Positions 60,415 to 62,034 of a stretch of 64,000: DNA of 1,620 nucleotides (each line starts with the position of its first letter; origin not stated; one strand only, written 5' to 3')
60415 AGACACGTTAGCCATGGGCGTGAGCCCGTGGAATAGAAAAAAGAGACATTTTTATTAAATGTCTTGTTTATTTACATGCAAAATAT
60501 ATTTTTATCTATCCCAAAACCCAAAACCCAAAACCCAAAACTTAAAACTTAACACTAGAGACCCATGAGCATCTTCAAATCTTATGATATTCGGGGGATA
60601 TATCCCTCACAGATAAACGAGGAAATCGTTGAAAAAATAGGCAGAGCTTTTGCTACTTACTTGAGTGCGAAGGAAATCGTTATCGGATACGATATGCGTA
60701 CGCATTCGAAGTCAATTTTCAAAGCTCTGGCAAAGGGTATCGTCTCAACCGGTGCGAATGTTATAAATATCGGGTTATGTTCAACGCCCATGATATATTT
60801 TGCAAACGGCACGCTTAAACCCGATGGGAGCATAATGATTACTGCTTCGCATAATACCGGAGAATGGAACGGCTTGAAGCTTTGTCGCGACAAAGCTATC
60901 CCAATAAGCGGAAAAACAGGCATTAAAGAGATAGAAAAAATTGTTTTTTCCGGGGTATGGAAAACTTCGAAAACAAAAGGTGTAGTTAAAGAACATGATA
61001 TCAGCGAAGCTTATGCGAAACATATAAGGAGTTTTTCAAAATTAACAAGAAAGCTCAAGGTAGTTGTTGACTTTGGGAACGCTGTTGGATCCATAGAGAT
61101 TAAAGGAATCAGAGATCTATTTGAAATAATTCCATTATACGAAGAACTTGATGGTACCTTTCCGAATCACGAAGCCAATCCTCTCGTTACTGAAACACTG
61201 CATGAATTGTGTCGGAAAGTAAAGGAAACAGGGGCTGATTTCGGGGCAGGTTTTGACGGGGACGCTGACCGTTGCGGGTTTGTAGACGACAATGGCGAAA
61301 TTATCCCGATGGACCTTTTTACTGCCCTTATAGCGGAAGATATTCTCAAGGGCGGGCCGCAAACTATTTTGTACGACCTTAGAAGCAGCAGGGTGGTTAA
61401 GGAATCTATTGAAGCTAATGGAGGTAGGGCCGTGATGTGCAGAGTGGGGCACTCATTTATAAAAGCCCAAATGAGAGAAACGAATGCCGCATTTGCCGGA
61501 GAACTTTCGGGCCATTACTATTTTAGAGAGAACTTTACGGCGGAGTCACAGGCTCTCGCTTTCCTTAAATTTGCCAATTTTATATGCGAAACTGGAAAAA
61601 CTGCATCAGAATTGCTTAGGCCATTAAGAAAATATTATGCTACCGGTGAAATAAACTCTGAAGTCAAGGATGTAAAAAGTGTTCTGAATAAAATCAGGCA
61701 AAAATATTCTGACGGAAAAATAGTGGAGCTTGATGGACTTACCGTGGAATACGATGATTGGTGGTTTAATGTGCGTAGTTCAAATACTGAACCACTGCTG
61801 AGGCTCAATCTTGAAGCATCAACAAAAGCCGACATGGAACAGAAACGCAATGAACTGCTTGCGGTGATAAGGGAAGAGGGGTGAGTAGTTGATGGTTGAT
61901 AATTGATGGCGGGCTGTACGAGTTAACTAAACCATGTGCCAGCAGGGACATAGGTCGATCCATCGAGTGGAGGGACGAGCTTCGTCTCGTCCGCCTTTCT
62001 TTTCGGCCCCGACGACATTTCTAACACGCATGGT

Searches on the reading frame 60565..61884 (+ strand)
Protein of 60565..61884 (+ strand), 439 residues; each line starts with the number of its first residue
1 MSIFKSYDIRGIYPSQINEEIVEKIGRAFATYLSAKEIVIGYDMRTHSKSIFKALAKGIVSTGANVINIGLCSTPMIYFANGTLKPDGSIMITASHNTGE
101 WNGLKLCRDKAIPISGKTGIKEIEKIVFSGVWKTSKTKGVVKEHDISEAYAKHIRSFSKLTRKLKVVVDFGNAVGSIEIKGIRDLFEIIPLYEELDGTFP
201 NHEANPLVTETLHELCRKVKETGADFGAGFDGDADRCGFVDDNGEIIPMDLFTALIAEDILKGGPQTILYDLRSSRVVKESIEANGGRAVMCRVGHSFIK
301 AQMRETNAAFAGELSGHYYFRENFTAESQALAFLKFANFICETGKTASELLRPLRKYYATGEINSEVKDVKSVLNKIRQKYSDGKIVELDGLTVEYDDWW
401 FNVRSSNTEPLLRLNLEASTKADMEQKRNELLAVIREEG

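Call 62: search_protein_families(library=pfam, proteins=[window:60565-61884:+], max_evalue=0.0001)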
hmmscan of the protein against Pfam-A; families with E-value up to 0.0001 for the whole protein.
window:60565-61884:+ (439 aa): 4 families
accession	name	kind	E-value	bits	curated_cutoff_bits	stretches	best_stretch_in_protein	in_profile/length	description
PF02878.22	PGM_PMM_I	-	1.4e-38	132.1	22.5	1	3-129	3-133/138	Phosphoglucomutase/phosphomannomutase, alpha/beta/alpha domain I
PF02880.22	PGM_PMM_III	-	2e-21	76.7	20.7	1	252-355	5-113/115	Phosphoglucomutase/phosphomannomutase, alpha/beta/alpha domain III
PF02879.22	PGM_PMM_II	-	4.3e-19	69.4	29.3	1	149-244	2-103/103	Phosphoglucomutase/phosphomannomutase, alpha/beta/alpha domain II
PF00408.26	PGM_PMM_IV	-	5.4e-09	36.4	23.1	1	362-431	1-65/68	Phosphoglucomutase/phosphomannomutase, C-terminal domain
